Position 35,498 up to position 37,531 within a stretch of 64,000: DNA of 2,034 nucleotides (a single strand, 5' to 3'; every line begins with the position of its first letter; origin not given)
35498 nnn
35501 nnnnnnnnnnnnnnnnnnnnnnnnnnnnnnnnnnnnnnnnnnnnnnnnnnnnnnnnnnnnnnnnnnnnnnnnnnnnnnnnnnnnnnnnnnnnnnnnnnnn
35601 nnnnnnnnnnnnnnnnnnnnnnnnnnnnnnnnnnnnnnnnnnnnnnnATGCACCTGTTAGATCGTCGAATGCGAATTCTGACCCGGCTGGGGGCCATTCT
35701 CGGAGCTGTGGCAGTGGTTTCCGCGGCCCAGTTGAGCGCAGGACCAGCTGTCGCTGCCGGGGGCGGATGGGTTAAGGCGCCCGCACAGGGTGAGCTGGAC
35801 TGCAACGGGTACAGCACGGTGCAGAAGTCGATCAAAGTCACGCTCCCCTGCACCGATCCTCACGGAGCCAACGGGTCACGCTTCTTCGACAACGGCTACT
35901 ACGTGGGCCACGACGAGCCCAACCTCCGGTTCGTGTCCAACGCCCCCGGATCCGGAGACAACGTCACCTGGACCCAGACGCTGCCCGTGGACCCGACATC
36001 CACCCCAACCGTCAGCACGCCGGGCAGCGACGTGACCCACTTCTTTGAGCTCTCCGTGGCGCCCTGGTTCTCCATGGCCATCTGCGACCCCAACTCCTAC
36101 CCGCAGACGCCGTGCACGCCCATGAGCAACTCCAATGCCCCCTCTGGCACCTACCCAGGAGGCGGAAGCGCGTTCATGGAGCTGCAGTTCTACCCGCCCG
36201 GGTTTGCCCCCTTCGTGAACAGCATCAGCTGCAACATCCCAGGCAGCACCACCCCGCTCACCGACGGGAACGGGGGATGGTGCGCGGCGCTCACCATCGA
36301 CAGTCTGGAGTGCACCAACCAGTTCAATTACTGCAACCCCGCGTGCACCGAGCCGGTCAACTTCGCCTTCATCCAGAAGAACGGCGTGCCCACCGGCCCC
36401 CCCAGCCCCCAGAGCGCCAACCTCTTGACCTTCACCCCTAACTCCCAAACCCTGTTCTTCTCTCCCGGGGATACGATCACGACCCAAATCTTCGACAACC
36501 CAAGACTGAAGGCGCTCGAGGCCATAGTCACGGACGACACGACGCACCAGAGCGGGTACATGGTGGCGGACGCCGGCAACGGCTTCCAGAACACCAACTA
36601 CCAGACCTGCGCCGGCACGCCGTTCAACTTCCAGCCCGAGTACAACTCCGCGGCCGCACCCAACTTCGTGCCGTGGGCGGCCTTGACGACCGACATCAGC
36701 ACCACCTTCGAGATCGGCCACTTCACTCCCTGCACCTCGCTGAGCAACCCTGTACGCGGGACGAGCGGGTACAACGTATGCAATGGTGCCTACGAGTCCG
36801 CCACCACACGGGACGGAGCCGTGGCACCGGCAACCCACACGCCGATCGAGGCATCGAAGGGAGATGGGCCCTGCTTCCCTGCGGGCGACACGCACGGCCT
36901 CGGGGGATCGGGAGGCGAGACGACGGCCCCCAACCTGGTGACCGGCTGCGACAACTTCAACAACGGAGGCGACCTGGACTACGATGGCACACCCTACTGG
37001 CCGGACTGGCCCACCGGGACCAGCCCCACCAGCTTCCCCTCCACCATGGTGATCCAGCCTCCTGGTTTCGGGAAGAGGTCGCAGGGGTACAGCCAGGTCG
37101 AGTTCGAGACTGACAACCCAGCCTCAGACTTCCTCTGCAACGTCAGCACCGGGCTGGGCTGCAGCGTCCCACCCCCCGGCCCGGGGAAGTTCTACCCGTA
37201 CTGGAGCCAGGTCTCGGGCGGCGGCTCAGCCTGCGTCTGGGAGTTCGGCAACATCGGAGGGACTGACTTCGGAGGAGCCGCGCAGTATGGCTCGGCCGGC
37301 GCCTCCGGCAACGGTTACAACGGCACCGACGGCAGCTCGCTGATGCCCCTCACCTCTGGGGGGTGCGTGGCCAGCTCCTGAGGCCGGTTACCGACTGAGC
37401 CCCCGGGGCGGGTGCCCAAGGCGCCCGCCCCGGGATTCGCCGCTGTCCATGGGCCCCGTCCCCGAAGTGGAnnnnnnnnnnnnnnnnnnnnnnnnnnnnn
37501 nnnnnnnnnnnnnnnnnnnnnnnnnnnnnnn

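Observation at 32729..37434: tRNA-Pro(GGG)-adjacent islet ending at a strong hairpin, with accessory-looking genes between conserved housekeeping genes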

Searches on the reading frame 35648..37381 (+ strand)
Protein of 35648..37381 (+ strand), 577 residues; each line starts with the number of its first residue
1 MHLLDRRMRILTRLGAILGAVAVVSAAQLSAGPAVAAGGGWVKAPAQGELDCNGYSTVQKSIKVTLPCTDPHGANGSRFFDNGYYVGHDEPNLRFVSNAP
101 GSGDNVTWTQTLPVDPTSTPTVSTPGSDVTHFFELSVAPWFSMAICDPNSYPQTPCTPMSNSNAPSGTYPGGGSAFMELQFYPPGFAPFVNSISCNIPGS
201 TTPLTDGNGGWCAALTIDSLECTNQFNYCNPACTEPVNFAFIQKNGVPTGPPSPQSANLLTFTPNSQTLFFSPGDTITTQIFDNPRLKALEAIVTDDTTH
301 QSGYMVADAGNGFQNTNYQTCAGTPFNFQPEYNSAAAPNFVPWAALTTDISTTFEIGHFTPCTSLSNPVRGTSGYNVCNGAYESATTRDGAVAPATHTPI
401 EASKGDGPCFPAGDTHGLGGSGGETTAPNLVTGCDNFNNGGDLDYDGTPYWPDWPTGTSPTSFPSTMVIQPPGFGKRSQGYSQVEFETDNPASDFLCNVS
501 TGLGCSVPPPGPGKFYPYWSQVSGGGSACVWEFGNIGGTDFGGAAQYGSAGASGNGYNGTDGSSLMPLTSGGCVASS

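Call 12: search_protein_families(library=pfam, proteins=[window:35648-37381:+], max_evalue=0.01)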
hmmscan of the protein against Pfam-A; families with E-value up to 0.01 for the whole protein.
window:35648-37381:+ (577 aa): 0 families

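Call 13: find_encoding_contigs(protein=window:35648-37381:+, flank=10000, max_places=10)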
Protein window:35648-37381:+ (577 aa): 4 contigs read that carry it; 1 place shown.
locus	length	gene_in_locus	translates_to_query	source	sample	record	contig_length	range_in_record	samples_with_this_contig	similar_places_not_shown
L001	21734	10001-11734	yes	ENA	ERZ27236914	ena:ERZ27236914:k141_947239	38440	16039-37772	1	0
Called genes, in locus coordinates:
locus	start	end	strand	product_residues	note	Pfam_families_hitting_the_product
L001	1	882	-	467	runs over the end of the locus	PF24681:Kelch_KLHDC2_KLHL20_DRC7 (weak)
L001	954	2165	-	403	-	PF00155:Aminotran_1_2, PF01041:DegT_DnrJ_EryC1 (weak)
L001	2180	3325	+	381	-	PF00266:Aminotran_5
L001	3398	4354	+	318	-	-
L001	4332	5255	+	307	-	PF02899:Phage_int_SAM_1, PF00589:Phage_integrase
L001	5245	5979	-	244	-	PF06347:SH3_4 (faint), PF08239:SH3_3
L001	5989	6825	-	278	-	PF00215:OMPdecase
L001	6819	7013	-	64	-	-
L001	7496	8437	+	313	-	PF01209:Ubie_methyltran, PF03141:Methyltransf_29, PF13489:Methyltransf_23, PF13847:Methyltransf_31, PF08241:Methyltransf_11, PF08242:Methyltransf_12, PF13649:Methyltransf_25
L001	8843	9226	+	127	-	-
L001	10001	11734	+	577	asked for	-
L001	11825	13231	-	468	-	PF00350:Dynamin_N (faint), PF01926:MMR_HSR1, PF02421:FeoB_N, PF02492:cobW (faint), PF02421:FeoB_N, PF01926:MMR_HSR1, PF00009:GTP_EFTU, PF14714:KH_dom-like, +2 more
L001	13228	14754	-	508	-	PF01663:Phosphodiest (faint), PF01676:Metalloenzyme, PF06415:iPGM_N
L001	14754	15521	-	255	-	PF00121:TIM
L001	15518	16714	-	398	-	PF00162:PGK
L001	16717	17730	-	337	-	PF00044:Gp_dh_N, PF02800:Gp_dh_C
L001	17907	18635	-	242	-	PF22740:PapZ_C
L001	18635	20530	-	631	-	PF01541:GIY-YIG, PF27096:UvrC_M, PF02151:UVR, PF22920:UvrC_RNaseH, PF08459:UvrC_RNaseH_dom, PF00633:HHH (faint), PF14520:HHH_5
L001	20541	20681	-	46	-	-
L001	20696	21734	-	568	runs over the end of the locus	?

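Call 14: search_protein_families(library=ncbifam, proteins=[window:35648-37381:+], max_evalue=0.01)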
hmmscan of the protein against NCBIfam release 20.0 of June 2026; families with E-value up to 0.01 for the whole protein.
window:35648-37381:+ (577 aa): 0 families

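Call 35: find_homologous_proteins(query=window:35648-37381:+, max_evalue=0.001)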
Query window:35648-37381:+ (577 aa): 4929 proteins with E <= 0.001 among 8000 candidates; the best 120 are listed.
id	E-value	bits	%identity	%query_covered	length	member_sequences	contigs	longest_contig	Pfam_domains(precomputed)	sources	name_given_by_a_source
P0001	0.0e+0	1109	81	100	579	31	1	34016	-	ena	-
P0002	0.0e+0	1105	81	100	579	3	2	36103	-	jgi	jgi:hypothetical protein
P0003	1.2e-289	981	74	99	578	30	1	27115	-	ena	-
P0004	1.7e-286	970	73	100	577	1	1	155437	-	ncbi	ncbi:MAG: hypothetical protein ACYCUD_00530 [Candidatus Dormibacteria bacterium]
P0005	1.6e-268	911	72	94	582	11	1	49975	-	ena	-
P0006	1.2e-255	868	65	100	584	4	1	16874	-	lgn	-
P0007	8.0e-235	799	64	98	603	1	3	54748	-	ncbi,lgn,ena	-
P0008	1.4e-176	607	57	90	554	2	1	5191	-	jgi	-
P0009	2.5e-176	606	57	88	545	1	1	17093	-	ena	-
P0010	6.7e-176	605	55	95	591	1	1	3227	-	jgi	jgi:hypothetical protein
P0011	5.1e-174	599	54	95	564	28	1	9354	-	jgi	jgi:hypothetical protein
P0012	9.2e-174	598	56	89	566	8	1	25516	-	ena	-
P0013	1.4e-173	597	54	90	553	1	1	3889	-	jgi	-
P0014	8.3e-173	595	52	97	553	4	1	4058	-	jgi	jgi:hypothetical protein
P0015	1.1e-172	594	52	98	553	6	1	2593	-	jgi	-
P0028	3.9e-169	582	53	97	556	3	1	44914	-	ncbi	ncbi:MAG TPA: hypothetical protein VF792_07725 [Ktedonobacterales bacterium]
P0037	2.0e-168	580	51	98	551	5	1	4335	-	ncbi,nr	ncbi:MAG: hypothetical protein JWN47_2017 [Frankiales bacterium]|nr:hypothetical protein [Frankiales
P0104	3.0e-165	570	50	98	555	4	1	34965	-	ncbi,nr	ncbi:MAG: hypothetical protein QOF53_477 [Nocardioidaceae bacterium]|nr:hypothetical protein [Nocard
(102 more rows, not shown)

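Call 39: search_solved_structures(query=A4, max_evalue=1)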
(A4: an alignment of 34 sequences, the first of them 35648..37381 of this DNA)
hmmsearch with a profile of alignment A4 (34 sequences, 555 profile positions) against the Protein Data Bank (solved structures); distinct sequences matched with E-value up to 1: 1.
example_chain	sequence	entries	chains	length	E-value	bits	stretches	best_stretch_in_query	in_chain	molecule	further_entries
1m2x_A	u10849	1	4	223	0.11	14.2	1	395-448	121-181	class B carbapenemase BlaB-1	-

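Call 40: search_protein_families(library=pfam, proteins=[P0028, P0037, P0104], max_evalue=0.01)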
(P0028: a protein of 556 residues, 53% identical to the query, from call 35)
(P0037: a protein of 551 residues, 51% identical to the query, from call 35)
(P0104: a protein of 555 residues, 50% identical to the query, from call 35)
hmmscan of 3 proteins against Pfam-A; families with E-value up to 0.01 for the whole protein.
P0028 (556 aa): 0 families

P0037 (551 aa): 0 families

P0104 (555 aa): 0 families

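Call 49: predict_structure(alignment_id=A4)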
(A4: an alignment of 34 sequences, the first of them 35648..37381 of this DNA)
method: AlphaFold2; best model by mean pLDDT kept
length: 577 residues; sequences in the alignment: 34
mean_pLDDT: 70.2   pTM: 0.75
mean pLDDT of the five models: 70.2, 67.0, 60.7, 59.2, 47.7
residues with pLDDT >= 90: 121; 70-90: 186; 50-70: 153; < 50: 117
segments of 3 or more residues with pLDDT < 50: 1-4, 28-55, 62-88, 187-193, 202-205, 385-391, 393-396, 401-403, 417-426, 438-450
pLDDT, mean of each block of 10 residues (from residue 1): 53 64 50 35 43 51 42 37 44 89 91 76 55 71 92 92 90 90 59 52 54 87 76 76 93 82 84 92 95 96 97 91 93 91 70 68 72 68 50 48 55 53 49 54 41 67 82 77 85 60 69 64 67 70 83 73 89 77
secondary structure, 60 per line:
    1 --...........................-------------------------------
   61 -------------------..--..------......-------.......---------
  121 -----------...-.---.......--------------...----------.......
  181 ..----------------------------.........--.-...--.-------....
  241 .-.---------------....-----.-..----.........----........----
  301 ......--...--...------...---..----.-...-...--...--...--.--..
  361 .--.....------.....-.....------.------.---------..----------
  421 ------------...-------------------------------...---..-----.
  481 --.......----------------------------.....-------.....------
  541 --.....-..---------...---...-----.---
elements in order: H3-29 E92-97 E105-111 E140-146 E174-182 E211-219 E237-241 H259-262 E276-284 E289-296 E301-306 E314-316 E323-325 E341-343 E346-348 E351-353 E359-361 E364-368 E375-379 H381-385 E433-435 E467-469 E483-489 E518-522 E530-534 H543-547 E560-562 E566-568

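Call 51: find_encoding_contigs(protein=P0004, flank=8000, max_places=3)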
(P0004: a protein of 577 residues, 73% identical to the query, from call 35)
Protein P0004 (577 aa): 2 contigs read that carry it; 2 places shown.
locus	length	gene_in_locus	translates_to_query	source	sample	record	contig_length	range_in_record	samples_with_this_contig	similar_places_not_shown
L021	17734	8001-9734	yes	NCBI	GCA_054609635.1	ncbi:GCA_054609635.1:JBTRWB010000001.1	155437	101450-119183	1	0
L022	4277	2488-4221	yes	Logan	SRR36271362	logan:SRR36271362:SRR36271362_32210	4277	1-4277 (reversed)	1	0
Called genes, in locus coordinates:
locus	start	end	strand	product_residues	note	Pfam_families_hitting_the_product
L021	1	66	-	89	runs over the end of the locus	PF04014:MazE_antitoxin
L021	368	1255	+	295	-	PF00239:Resolvase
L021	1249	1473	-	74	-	-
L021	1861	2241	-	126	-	PF01850:PIN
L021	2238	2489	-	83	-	PF02604:PhdYeFM_antitox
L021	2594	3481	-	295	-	-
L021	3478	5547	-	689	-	PF13385:Laminin_G_3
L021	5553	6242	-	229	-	-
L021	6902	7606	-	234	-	PF00440:TetR_N, PF17754:TetR_C_14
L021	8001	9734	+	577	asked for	-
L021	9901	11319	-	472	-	PF01926:MMR_HSR1, PF02421:FeoB_N, PF03193:RsgA_GTPase (faint), PF04548:AIG1 (faint), PF01926:MMR_HSR1, PF02421:FeoB_N, PF00009:GTP_EFTU, PF14714:KH_dom-like, +3 more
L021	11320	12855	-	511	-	PF01676:Metalloenzyme, PF06415:iPGM_N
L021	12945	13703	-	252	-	PF00121:TIM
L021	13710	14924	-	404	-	PF00162:PGK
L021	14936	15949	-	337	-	PF00044:Gp_dh_N, PF02800:Gp_dh_C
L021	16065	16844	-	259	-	PF22740:PapZ_C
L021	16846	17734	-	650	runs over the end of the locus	PF01541:GIY-YIG, PF27096:UvrC_M, PF02151:UVR, PF22920:UvrC_RNaseH, PF08459:UvrC_RNaseH_dom, PF12826:HHH_2 (weak), PF14520:HHH_5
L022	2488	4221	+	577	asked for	-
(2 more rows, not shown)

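Call 53: find_encoding_contigs(protein=P0007, flank=10000, max_places=3)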
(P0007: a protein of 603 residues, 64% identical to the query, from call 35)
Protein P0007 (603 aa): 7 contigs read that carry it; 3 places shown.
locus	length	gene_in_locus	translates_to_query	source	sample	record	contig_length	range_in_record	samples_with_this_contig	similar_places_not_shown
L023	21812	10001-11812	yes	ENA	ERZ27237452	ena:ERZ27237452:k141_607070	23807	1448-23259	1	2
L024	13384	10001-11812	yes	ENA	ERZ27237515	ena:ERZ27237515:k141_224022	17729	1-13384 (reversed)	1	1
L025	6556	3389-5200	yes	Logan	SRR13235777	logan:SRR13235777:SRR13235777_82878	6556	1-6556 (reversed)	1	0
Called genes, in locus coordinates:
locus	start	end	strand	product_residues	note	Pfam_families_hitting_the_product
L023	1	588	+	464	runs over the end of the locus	PF04055:Radical_SAM, PF13186:SPASM (faint), PF02810:SEC-C (weak)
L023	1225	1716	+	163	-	PF00571:CBS, PF21349:RUBY_RBDX (weak)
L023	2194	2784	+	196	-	PF01558:POR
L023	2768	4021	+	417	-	PF01855:POR_N, PF02780:Transketolase_C, PF17147:PFOR_II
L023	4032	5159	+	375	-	PF02775:TPP_enzyme_C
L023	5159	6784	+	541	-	PF14691:Fer4_20, PF13738:Pyr_redox_3 (faint), PF00070:Pyr_redox (faint), PF01266:DAO (weak), PF01593:Amino_oxidase (faint), PF07992:Pyr_redox_2, PF13450:NAD_binding_8 (weak), PF00037:Fer4 (weak), +1 more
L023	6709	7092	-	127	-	-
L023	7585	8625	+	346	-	PF01548:DEDD_Tnp_IS110, PF02371:Transposase_20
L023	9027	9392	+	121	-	-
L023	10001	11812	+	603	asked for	-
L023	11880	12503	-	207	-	PF01323:DSBA, PF22234:Rv2466c-like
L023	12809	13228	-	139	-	PF09055:Sod_Ni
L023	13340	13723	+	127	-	PF10502:Peptidase_S26 (weak)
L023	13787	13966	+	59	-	-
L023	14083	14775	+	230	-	PF00459:Inositol_P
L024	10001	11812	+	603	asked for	-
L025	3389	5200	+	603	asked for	-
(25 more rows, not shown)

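Call 54: find_encoding_contigs(protein=P0001, flank=10000, max_places=3)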
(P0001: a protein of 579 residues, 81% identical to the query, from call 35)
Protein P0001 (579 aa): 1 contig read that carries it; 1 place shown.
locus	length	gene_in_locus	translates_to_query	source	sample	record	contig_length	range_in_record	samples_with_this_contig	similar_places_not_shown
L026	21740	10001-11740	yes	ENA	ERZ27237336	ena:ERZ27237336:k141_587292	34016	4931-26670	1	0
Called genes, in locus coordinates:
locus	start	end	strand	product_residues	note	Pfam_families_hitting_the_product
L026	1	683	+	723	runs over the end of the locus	PF22763:NrS1-1_pol-like_HBD, PF13481:AAA_25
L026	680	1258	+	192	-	-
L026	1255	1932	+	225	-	PF05866:RusA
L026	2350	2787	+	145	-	-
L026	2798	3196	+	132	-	-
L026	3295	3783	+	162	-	-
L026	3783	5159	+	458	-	PF03237:Terminase_6N, PF17289:Terminase_6C, PF22530:Terminase-T7_RNaseH-like (weak)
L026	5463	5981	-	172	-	-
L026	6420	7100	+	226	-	PF05305:DUF732 (weak)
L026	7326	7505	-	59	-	-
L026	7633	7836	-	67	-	-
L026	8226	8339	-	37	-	-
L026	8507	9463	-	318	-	-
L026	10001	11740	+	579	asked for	-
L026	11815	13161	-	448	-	PF00005:ABC_tran (faint), PF00350:Dynamin_N (faint), PF01926:MMR_HSR1, PF02421:FeoB_N, PF00009:GTP_EFTU, PF01926:MMR_HSR1, PF02421:FeoB_N, PF14714:KH_dom-like, +3 more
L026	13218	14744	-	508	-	PF01676:Metalloenzyme, PF06415:iPGM_N, PF01663:Phosphodiest (weak)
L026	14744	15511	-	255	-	PF00121:TIM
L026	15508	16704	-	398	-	PF00162:PGK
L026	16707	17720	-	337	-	PF00044:Gp_dh_N, PF02800:Gp_dh_C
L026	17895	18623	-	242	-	PF22740:PapZ_C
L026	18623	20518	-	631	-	PF24348:DUF7508 (faint), PF01541:GIY-YIG (weak), PF27096:UvrC_M, PF02151:UVR, PF22920:UvrC_RNaseH, PF08459:UvrC_RNaseH_dom, PF14520:HHH_5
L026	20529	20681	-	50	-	-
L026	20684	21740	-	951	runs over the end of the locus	PF00005:ABC_tran (faint), PF02463:SMC_N (faint), PF13191:AAA_16 (faint), PF13304:AAA_21 (faint), PF13555:AAA_29 (faint), PF20703:nSTAND1 (faint), PF17760:UvrA_inter, PF17755:UvrA_DNA-bind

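Call 62: search_protein_families(library=phrogs, proteins=[L026:680-1258:+, L026:1255-1932:+, L026:2350-2787:+, L026:2798-3196:+, L026:3295-3783:+, L026:3783-5159:+, L026:5463-5981:-, L026:6420-7100:+, L026:7633-7836:-, L026:8507-9463:-], max_evalue=0.001)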
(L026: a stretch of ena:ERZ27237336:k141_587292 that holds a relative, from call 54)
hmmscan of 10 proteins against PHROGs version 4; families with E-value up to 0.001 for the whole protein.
L026:680-1258:+ (192 aa): 0 families

L026:1255-1932:+ (225 aa): 3 families
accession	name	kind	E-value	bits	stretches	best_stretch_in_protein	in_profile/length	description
phrog_140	-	DNA, RNA and nucleotide metabolism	2.7e-29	103.4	1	87-223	36-170/219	RusA-like Holliday junction resolvase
phrog_34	-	DNA, RNA and nucleotide metabolism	9.7e-07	29.7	1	122-223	112-196/259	RusA-like Holliday junction resolvase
phrog_3055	-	DNA, RNA and nucleotide metabolism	4.6e-05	23.9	1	145-207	135-196/233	RusA-like Holliday junction resolvase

L026:2350-2787:+ (145 aa): 0 families

L026:2798-3196:+ (132 aa): 0 families

L026:3295-3783:+ (162 aa): 1 family
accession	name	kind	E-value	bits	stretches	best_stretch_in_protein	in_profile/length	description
phrog_3678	-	unknown function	2.1e-11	45.1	1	2-52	26-77/213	-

L026:3783-5159:+ (458 aa): 6 families
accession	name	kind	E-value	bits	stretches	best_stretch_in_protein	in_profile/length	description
phrog_979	-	head and packaging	4.1e-40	139.1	2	259-422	429-611/642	terminase large subunit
phrog_38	-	head and packaging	4.2e-33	116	1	242-422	524-715/760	terminase large subunit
phrog_2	-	head and packaging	5.4e-23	82.6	1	33-414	275-596/807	terminase large subunit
phrog_5573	-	head and packaging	7.9e-08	33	1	260-409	76-233/250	terminase large subunit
phrog_9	-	head and packaging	7.2e-05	22.8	1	135-182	312-359/812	terminase large subunit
phrog_15524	-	head and packaging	0.00024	21.7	0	266-348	5-88/249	terminase large subunit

L026:5463-5981:- (172 aa): 0 families

L026:6420-7100:+ (226 aa): 2 families
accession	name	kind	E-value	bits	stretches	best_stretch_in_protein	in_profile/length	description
phrog_658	-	unknown function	9.5e-09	36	1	12-147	42-157/161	-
phrog_8241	-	unknown function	0.00025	22.3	0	123-213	39-137/143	-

L026:7633-7836:- (67 aa): 0 families

L026:8507-9463:- (318 aa): 0 families

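Call 81: search_protein_families(library=pfam, alignment_id=A4, max_evalue=1)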
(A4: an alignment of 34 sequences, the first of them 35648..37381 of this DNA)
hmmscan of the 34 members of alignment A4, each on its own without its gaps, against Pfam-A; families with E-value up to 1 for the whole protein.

A. member 1, window:35648-37381:+ (577 aa): 0 families

B. families by the number of members that match (of 34 scanned): 4 families
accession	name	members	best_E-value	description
PF00020.24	TNFR_c6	1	0.046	TNFR/NGFR cysteine-rich region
PF10746.14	Phage_holin_2_2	1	0.11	Phage holin T7 family, holin superfamily II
PF00206.25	Lyase_1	1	0.26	Lyase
PF06753.17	Bradykinin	1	0.89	Bradykinin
